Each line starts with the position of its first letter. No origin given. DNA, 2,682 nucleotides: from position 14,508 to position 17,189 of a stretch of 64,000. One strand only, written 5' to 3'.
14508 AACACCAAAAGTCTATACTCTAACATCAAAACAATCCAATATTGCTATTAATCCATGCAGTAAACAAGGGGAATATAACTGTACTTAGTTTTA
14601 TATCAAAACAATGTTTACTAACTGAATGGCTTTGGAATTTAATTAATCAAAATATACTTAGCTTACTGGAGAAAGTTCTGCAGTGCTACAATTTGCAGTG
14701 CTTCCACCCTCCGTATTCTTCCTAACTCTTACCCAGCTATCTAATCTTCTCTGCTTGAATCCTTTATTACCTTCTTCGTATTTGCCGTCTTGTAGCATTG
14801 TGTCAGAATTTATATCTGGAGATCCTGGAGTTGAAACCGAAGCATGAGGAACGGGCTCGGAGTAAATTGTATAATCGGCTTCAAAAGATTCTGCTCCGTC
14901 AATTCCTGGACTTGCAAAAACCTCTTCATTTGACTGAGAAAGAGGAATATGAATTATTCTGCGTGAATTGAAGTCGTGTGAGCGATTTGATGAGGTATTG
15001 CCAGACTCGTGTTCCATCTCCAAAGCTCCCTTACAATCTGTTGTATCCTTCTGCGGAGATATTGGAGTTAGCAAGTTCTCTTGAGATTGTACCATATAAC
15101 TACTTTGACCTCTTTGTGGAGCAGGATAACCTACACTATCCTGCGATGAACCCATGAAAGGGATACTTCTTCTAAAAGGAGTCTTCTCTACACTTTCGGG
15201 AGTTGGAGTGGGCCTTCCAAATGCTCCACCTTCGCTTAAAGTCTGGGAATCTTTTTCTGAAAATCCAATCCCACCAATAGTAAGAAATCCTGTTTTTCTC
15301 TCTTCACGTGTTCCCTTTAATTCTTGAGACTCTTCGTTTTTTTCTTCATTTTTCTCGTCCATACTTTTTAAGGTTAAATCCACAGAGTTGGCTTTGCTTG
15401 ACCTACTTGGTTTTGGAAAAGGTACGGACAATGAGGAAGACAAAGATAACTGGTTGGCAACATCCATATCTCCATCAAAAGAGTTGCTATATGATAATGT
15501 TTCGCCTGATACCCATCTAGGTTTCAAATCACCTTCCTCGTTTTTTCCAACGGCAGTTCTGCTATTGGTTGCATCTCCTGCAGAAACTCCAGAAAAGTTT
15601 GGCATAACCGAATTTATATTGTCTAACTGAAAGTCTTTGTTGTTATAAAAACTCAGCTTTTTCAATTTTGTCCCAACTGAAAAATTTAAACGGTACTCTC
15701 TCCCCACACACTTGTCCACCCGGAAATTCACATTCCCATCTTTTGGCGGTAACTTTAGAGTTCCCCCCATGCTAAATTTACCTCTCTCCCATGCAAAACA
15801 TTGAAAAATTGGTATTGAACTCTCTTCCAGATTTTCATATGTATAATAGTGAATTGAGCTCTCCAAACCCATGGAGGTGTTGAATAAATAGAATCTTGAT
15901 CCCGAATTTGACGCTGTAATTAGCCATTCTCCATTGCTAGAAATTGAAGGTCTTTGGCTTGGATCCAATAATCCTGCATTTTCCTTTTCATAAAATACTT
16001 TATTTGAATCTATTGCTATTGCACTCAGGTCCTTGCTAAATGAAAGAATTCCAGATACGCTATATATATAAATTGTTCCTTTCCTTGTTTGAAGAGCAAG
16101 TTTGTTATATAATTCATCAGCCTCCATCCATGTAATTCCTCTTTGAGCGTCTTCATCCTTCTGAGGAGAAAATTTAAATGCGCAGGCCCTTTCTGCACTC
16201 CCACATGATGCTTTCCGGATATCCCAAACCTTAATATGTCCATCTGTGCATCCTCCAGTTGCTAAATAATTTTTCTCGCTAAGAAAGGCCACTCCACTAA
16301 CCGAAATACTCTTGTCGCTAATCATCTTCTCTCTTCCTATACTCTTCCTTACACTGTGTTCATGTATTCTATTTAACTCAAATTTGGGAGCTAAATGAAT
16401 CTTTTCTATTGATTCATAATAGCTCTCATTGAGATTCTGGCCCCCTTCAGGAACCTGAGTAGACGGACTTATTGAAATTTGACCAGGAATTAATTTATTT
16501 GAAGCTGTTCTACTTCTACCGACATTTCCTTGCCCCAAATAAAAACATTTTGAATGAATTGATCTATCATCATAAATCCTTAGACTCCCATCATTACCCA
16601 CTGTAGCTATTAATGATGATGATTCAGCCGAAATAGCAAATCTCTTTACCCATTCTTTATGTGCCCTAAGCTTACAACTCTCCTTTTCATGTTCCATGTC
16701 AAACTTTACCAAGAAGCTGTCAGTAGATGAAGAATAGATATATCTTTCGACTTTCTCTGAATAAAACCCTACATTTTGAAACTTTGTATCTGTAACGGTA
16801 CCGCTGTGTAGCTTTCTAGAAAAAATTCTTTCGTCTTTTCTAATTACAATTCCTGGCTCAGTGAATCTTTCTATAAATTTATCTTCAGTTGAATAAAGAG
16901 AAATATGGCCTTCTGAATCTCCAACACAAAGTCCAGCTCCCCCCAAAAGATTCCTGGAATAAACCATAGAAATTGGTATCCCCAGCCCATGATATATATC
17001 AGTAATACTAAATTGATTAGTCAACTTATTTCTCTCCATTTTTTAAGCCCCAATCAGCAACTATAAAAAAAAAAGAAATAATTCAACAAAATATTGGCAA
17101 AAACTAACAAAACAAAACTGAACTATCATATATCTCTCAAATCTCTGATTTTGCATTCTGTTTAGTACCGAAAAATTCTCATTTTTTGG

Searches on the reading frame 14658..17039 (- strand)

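Call 50: search_protein_families(library=pfam, proteins=[window:14658-17039:-], max_evalue=0.00001)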
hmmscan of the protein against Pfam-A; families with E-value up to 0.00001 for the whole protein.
window:14658-17039:- (793 aa): 8 families
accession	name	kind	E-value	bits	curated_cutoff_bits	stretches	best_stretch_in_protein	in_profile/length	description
PF25173.1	Beta-prop_WDR3_1st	-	1.2e-11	45.1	154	1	71-157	105-183/184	WDR3 first beta-propeller domain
PF25174.1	Beta-prop_THOC3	-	1.1e-10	41.4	305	1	99-160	15-78/272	THOC3 beta-propeller domain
PF00400.38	WD40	-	2e-10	41.2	27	0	246-273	13-39/39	WD domain, G-beta repeat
PF24807.1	WD40_CDC20-Fz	-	2.8e-09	37.1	200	0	223-304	113-185/292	CDC20/Fizzy WD40 domain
PF24814.1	WD40_Prp19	-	3.6e-08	33.2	320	0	97-159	18-79/281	Prp19 WD40 domain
PF24817.1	WD40_WDHD1_1st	-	3.8e-08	33.3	109.9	0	236-282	120-165/291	WDHD1 first WD40 domain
PF24796.1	WDR55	-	4.2e-07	29.8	200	0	80-160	54-126/296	WDR55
PF25171.1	Beta-prop_WDR36-Utp21_1st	-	2.2e-06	27.7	80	0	66-156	179-263/266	WDR36/Utp21 first beta-propeller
